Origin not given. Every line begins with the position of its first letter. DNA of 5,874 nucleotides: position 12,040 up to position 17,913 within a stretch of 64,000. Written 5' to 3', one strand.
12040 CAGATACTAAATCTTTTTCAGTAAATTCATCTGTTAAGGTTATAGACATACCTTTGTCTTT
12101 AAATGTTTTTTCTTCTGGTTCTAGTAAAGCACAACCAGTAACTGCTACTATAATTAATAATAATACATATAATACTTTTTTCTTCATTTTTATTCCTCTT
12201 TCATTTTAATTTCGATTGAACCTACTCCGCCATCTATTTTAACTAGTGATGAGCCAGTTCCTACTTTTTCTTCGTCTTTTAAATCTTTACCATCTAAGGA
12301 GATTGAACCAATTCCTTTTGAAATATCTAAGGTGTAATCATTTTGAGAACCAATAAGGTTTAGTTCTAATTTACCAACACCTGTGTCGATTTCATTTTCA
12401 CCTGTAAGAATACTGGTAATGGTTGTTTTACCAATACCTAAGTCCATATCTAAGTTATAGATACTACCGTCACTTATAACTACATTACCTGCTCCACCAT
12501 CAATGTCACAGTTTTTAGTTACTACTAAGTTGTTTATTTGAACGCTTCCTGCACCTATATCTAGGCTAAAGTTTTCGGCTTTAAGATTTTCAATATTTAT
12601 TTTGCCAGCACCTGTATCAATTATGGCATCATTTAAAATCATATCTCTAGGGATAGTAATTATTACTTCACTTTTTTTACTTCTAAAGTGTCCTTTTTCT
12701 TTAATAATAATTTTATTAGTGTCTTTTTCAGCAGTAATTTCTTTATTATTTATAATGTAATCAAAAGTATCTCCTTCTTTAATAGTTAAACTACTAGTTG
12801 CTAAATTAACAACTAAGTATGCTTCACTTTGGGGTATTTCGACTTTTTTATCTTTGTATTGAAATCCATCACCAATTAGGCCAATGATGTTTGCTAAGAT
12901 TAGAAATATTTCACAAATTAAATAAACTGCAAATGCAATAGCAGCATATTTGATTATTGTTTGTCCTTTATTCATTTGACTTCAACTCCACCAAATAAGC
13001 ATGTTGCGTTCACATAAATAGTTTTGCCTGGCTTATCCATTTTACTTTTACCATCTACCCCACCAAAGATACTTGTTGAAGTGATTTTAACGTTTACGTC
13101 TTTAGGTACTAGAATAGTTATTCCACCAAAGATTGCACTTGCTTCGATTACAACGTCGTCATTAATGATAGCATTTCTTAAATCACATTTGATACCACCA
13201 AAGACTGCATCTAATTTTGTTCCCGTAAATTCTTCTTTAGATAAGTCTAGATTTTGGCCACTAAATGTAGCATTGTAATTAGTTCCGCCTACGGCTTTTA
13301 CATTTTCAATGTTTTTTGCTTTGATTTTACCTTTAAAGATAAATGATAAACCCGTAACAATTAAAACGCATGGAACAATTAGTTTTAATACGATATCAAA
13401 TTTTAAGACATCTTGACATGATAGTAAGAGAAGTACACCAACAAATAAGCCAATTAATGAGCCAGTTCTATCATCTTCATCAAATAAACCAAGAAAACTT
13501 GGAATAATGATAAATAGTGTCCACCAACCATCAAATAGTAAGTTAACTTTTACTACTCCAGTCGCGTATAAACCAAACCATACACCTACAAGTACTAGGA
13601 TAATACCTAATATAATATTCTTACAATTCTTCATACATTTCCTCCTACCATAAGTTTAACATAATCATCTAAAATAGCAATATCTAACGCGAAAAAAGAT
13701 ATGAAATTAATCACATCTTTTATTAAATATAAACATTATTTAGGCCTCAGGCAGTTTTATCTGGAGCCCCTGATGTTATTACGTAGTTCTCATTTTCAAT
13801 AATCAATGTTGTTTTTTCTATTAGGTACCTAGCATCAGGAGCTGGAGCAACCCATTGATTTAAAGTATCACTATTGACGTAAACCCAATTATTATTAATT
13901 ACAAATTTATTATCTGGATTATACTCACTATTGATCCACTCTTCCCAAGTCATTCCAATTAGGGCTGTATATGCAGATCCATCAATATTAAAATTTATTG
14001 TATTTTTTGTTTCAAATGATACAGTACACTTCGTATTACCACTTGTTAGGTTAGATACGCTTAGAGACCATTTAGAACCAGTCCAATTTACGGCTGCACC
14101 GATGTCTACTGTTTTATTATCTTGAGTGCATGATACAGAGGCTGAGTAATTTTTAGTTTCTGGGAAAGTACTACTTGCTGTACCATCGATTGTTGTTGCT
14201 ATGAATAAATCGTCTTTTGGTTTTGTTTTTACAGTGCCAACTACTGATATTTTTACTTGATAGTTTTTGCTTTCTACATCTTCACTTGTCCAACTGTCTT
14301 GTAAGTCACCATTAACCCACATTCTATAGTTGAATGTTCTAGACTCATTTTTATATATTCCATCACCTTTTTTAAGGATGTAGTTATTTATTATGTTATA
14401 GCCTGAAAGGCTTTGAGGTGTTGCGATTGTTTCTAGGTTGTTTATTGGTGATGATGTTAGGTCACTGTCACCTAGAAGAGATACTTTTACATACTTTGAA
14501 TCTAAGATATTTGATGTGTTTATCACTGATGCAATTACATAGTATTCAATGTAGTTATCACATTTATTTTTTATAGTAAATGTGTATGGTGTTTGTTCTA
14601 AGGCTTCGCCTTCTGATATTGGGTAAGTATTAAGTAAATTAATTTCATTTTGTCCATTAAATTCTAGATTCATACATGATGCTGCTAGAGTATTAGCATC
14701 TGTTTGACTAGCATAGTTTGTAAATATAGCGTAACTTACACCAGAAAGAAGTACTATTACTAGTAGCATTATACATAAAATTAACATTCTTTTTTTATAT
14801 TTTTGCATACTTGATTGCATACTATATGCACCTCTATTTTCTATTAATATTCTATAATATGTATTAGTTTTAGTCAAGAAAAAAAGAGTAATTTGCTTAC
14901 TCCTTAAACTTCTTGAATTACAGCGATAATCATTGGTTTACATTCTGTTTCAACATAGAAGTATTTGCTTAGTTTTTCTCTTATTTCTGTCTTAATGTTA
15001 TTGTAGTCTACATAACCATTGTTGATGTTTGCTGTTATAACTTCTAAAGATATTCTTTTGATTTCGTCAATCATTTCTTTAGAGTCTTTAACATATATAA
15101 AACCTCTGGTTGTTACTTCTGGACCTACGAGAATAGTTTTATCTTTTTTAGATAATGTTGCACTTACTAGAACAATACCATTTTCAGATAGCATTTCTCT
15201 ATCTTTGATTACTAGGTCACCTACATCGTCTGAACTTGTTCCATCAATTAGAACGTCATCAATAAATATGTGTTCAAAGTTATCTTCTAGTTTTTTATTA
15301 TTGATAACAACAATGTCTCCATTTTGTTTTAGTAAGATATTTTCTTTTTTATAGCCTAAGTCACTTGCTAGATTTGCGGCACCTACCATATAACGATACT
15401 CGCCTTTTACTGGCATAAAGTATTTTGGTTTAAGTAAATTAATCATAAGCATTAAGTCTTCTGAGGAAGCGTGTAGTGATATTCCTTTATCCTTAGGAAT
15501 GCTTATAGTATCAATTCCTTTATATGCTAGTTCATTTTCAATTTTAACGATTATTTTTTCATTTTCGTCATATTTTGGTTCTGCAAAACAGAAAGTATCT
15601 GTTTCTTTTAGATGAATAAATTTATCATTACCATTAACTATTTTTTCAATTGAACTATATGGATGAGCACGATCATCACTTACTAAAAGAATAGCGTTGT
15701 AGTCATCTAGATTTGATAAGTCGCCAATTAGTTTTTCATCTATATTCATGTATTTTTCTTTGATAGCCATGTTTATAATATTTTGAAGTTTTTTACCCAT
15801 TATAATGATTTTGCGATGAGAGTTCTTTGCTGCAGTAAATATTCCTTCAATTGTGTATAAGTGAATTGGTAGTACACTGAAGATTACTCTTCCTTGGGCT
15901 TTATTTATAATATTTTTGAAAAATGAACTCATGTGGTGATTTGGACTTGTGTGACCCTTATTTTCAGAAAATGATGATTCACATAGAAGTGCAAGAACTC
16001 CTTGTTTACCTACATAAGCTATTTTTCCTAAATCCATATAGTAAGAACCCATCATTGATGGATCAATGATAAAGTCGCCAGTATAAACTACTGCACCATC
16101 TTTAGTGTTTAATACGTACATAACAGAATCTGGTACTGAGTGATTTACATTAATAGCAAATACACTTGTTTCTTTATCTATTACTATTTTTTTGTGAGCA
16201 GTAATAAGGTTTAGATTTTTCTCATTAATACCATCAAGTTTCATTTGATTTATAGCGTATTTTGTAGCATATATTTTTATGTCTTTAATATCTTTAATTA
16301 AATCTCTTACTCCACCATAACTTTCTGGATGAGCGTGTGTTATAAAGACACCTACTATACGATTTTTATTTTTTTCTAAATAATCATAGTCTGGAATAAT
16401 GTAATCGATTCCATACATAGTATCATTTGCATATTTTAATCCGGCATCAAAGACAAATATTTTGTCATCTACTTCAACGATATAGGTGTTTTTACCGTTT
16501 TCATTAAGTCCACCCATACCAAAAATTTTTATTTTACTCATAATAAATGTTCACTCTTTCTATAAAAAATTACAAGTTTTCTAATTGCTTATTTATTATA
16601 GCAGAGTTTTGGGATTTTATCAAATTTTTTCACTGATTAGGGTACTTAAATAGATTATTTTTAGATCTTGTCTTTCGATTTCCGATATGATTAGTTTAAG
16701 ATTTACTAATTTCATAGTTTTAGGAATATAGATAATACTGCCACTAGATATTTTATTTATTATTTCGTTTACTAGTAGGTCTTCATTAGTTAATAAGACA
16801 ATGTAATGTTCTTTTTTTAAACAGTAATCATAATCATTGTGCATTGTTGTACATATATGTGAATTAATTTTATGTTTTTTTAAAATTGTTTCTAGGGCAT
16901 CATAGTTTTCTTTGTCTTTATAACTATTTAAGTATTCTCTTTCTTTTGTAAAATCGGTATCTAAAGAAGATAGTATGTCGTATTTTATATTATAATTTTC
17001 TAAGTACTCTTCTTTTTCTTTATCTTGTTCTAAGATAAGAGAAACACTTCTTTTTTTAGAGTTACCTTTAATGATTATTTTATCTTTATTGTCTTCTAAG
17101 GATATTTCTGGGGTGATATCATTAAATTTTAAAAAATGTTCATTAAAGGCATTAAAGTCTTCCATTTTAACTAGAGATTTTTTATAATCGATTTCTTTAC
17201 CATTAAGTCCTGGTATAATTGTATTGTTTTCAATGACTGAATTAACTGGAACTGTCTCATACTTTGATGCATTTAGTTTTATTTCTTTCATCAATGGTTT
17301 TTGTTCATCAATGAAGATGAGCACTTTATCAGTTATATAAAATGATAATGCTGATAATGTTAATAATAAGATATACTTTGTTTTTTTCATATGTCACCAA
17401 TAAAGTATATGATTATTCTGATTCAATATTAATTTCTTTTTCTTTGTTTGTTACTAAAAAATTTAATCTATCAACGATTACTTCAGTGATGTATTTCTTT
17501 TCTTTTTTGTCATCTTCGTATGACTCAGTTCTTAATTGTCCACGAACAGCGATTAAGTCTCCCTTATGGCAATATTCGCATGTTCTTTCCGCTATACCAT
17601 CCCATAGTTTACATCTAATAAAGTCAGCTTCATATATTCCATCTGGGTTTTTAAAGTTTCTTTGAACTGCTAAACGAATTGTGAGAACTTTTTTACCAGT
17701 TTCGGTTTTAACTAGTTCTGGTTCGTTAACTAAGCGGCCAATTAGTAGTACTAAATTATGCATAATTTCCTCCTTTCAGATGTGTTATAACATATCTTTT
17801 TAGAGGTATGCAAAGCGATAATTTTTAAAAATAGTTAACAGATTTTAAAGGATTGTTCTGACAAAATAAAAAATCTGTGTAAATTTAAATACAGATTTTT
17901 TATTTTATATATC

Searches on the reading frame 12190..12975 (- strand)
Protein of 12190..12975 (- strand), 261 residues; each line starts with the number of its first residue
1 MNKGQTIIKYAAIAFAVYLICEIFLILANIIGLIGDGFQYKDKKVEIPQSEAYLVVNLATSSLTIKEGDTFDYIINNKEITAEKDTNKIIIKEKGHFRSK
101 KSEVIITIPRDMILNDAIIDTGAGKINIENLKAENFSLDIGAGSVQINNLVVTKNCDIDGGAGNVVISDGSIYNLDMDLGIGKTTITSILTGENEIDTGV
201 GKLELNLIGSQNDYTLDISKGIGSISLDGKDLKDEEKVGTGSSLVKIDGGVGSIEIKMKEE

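Call 34: search_protein_families(library=pfam, proteins=[window:12190-12975:-], max_evalue=0.0001)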
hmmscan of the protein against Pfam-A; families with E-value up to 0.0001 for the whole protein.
window:12190-12975:- (261 aa): 1 family
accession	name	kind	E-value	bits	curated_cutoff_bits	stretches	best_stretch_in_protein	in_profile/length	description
PF13349.12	DUF4097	-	1.3e-11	44.8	22.9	1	72-243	36-206/247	Toastrack DUF4097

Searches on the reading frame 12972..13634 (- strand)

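Call 34: search_protein_families(library=pfam, proteins=[window:12972-13634:-], max_evalue=0.0001)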
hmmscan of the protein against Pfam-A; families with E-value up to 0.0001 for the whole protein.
window:12972-13634:- (220 aa): 3 families
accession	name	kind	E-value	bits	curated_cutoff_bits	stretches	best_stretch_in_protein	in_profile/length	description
PF09922.15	LiaF-like_C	-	9.9e-11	42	29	1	135-195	13-74/114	Cell wall-active antibiotics response LiaF, C-terminal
PF22570.1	LiaF-TM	-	2.7e-10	41.4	27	1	8-103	1-95/98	LiaF transmembrane domain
PF18917.5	LiaI-LiaF-like_TM1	-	1.9e-05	25.1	27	0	58-99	3-42/42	LiaI-LiaF-like transmembrane region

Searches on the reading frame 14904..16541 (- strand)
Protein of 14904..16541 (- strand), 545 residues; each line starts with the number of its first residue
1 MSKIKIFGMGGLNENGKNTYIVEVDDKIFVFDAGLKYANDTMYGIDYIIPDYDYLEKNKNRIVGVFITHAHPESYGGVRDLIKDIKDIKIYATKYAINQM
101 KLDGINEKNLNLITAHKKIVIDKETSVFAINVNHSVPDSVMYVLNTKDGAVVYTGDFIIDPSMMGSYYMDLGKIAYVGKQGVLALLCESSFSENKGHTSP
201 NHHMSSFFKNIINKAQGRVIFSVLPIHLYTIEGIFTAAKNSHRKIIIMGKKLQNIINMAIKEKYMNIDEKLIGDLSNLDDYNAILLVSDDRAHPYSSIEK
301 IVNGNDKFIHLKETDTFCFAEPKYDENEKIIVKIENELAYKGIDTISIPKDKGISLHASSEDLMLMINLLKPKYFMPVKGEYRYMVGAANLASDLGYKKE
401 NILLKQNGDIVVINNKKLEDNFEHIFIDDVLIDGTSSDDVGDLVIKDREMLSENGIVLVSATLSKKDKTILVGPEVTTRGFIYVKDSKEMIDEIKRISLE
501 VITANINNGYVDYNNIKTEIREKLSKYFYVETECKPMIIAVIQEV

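Call 34: search_protein_families(library=pfam, proteins=[window:14904-16541:-], max_evalue=0.0001)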
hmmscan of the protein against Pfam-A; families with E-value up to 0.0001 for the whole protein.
window:14904-16541:- (545 aa): 5 families
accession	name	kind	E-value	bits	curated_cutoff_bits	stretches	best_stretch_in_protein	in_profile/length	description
PF17770.6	RNase_J_C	-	3.9e-26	92.4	23.8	1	444-545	1-102/102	Ribonuclease J C-terminal domain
PF22505.1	RNase_J_b_CASP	-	2.6e-13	50.3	27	1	216-338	1-126/126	Ribonuclease J, beta-CASP domain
PF00753.33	Lactamase_B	-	3.2e-09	37.5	22.7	1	16-159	5-152/196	Metallo-beta-lactamase superfamily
PF07521.17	RMMBL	-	3.1e-08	33.9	21.6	1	353-397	13-58/63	Zn-dependent metallo-hydrolase RNA specificity domain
PF12706.13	Lactamase_B_2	-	5.6e-06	26.5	27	1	60-164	29-150/200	Beta-lactamase superfamily domain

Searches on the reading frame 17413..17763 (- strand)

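Call 34: search_protein_families(library=pfam, proteins=[window:17413-17763:-], max_evalue=0.0001)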
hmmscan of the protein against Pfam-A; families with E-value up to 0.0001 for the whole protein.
window:17413-17763:- (116 aa): 1 family
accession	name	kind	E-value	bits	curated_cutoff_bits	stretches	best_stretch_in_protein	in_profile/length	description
PF00436.31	SSB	-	1.5e-27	96.1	26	1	3-103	2-104/104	Single-strand binding protein family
